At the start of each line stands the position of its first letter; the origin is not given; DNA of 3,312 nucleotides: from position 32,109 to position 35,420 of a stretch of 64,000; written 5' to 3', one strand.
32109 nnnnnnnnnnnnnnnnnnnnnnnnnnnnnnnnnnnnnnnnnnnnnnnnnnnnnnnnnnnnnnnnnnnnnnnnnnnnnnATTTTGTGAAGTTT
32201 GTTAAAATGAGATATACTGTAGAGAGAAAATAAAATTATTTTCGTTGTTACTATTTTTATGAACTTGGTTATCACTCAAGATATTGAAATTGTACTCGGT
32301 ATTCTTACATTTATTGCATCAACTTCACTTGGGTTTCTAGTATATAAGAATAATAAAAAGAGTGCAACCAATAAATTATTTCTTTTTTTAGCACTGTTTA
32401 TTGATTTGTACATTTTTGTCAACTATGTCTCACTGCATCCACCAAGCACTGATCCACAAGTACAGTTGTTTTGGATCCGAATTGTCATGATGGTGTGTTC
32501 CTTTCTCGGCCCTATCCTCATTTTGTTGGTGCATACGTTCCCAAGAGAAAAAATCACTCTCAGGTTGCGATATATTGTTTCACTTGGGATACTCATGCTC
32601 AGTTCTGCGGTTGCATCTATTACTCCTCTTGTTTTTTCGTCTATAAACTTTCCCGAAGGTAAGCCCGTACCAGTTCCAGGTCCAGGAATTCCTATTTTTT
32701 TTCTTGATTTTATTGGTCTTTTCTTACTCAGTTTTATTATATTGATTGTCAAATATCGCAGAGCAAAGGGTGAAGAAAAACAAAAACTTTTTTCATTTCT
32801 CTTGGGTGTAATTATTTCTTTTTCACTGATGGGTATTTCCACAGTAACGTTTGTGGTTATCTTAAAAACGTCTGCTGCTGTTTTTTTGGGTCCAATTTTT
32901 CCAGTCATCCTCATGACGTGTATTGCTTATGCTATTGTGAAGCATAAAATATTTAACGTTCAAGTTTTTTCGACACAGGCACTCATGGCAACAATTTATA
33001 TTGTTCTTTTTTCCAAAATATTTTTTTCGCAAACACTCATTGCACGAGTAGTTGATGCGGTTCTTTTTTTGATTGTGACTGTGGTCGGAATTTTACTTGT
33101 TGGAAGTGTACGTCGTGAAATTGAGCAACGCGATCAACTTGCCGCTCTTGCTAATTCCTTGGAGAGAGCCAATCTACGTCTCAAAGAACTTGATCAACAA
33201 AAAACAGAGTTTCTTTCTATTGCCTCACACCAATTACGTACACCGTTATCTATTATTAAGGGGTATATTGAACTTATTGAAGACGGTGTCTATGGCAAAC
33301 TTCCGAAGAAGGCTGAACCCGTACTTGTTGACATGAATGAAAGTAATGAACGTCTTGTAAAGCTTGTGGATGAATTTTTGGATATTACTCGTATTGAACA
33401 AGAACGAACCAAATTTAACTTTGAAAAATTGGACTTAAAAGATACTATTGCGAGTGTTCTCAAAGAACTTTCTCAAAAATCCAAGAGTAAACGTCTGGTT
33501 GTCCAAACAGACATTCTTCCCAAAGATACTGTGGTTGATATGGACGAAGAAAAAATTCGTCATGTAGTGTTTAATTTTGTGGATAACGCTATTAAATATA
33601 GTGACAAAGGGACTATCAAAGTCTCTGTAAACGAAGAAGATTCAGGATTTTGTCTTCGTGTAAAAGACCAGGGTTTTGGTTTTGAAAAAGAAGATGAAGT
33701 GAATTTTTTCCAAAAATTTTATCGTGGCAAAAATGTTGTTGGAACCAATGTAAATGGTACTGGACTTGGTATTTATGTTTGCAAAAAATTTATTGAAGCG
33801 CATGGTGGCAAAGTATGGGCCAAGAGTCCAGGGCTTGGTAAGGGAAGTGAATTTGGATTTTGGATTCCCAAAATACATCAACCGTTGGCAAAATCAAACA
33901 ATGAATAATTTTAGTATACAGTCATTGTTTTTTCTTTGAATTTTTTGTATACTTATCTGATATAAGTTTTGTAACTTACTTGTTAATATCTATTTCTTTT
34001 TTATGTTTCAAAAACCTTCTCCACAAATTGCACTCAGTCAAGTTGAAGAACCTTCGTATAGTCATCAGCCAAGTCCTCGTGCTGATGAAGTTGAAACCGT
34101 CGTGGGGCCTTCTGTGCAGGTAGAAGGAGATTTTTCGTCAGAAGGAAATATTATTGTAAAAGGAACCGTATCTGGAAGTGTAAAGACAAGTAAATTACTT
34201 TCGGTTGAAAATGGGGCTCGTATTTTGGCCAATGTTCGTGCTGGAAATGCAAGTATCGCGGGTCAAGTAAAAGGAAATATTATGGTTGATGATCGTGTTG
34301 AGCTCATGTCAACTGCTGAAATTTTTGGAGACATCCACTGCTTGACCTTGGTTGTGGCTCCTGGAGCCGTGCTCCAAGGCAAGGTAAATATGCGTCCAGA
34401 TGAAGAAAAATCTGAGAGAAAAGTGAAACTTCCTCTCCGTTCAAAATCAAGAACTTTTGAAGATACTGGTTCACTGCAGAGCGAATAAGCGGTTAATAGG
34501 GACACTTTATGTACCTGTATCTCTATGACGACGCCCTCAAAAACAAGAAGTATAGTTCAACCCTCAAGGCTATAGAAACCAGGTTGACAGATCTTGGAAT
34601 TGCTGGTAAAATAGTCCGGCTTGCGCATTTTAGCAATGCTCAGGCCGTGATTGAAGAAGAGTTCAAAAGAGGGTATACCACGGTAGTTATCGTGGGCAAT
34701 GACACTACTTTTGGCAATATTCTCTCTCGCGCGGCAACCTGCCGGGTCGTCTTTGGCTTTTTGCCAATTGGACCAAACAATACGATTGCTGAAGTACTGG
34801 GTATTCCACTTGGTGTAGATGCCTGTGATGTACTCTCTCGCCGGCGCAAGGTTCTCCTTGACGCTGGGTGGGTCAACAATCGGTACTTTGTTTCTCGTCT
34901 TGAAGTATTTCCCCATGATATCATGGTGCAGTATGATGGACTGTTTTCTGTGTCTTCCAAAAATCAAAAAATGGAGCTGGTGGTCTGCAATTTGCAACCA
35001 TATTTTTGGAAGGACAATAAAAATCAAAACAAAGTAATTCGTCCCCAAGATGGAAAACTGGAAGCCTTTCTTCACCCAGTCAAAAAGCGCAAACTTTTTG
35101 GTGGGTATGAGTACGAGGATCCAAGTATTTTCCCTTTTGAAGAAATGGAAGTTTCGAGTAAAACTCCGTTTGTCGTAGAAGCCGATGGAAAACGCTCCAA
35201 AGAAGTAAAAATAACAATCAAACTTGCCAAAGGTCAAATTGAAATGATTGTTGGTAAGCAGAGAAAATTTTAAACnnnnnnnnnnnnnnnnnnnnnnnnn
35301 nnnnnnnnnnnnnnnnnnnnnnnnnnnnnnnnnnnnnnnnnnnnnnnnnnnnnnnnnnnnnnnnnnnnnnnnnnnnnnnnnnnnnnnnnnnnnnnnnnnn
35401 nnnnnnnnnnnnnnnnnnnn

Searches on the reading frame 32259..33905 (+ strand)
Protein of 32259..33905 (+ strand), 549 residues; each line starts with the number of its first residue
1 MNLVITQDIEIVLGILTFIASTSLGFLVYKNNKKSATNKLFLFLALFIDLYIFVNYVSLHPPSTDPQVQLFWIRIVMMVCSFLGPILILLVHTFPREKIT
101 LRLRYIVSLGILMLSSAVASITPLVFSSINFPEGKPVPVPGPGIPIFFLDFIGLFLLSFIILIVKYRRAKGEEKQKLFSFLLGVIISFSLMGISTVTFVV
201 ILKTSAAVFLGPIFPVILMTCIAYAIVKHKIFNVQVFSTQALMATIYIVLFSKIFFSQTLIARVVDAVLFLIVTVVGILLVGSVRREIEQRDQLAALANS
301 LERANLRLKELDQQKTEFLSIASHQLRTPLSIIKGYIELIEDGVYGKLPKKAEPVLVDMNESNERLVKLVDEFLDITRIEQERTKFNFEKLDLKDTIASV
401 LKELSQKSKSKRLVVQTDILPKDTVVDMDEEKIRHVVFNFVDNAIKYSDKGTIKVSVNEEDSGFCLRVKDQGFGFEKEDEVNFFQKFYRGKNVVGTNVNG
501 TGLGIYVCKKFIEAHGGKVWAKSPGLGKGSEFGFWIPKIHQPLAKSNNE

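Call 35: search_protein_families(library=ncbifam, proteins=[window:32259-33905:+], max_evalue=1e-10)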
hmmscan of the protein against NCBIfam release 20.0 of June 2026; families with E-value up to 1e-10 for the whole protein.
window:32259-33905:+ (549 aa): 61 families (the best 25 are shown)
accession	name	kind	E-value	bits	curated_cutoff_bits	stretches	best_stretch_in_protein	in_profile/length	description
NF046044.1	PnpS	equivalog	2.1e-48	165.3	400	1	307-537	162-390/390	two-component system histidine kinase PnpS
NF033092.0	HK_WalK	equivalog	2.7e-48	165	725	1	310-537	367-593/594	cell wall metabolism sensor histidine kinase WalK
TIGR02966.1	phoR_proteo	equivalog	2.9e-46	158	334.2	1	307-534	106-331/333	phosphate regulon sensor histidine kinase PhoR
NF047874.1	MASE3_PAS_HK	subfamily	3.6e-42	145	560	1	283-538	370-625/655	MASE3 domain-containing sensor histidine kinase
TIGR02956.1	TMAO_torS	equivalog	9.5e-39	133.2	676.5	1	303-539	452-683/967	TMAO reductase system sensor histidine kinase/response regulator TorS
NF040691.1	MtrAB_MtrB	equivalog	1.5e-37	129.8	450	1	296-539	252-493/507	MtrAB system histidine kinase MtrB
NF038297.2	hybrid_HK_HrmK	equivalog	2.1e-37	129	725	1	288-541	208-460/607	hybrid histidine kinase/response regulator HrmK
NF012163.2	BaeS_SmeS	equivalog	7e-37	127.4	500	1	246-527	169-448/457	sensor histidine kinase efflux regulator BaeS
NF033093.1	HK_VicK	exception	1.1e-35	123.1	680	1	312-537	206-434/448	cell wall metabolism sensor histidine kinase VicK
NF033091.0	HK_VanS_ACDEFG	equivalog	4.6e-35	121.1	400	1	292-523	51-281/293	vancomycin resistance histidine kinase VanS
NF041880.1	EPS_EpsF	equivalog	4.8e-35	121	900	1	306-534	265-489/492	response regulator EpsF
NF006800.0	PRK09303.1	equivalog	1.8e-34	119.4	342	1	288-538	128-377/383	histidine kinase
NF045595.1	HK_scytonemin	equivalog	2.3e-34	118.8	865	1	301-538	401-635/637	scytonemin biosynthesis sensor histidine kinase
NF012226.0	AdeS_HK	equivalog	3e-33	115.4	500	1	296-521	116-338/353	two-component sensor histidine kinase AdeS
NF008099.0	PRK10841.1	equivalog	4.3e-33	114.1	920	1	309-541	464-693/949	two-component system sensor histidine kinase RcsC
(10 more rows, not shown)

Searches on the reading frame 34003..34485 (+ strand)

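Call 56: search_protein_families(library=pfam, proteins=[window:34003-34485:+], max_evalue=0.00001)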
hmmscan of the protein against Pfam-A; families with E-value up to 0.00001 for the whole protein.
window:34003-34485:+ (161 aa): 1 family
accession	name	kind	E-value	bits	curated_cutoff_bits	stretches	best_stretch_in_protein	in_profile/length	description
PF04519.19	Bactofilin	-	3.9e-24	85.2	27.9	1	32-128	1-97/98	Polymer-forming cytoskeletal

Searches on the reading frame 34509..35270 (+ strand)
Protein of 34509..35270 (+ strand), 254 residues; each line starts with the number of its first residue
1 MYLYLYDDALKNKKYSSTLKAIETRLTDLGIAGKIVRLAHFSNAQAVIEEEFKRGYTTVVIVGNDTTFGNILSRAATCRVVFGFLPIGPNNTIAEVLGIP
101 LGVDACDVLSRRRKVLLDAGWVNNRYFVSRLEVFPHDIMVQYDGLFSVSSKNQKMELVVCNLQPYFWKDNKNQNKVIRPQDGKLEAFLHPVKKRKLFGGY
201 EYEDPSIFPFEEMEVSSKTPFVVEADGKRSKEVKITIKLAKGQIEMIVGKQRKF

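Call 56: search_protein_families(library=pfam, proteins=[window:34509-35270:+], max_evalue=0.00001)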
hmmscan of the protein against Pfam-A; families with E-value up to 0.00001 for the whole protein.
window:34509-35270:+ (254 aa): 1 family
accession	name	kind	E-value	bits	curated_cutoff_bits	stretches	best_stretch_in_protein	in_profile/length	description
PF00781.29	DAGK_cat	-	4e-07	30.1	23.6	1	13-114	13-117/125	Diacylglycerol kinase catalytic domain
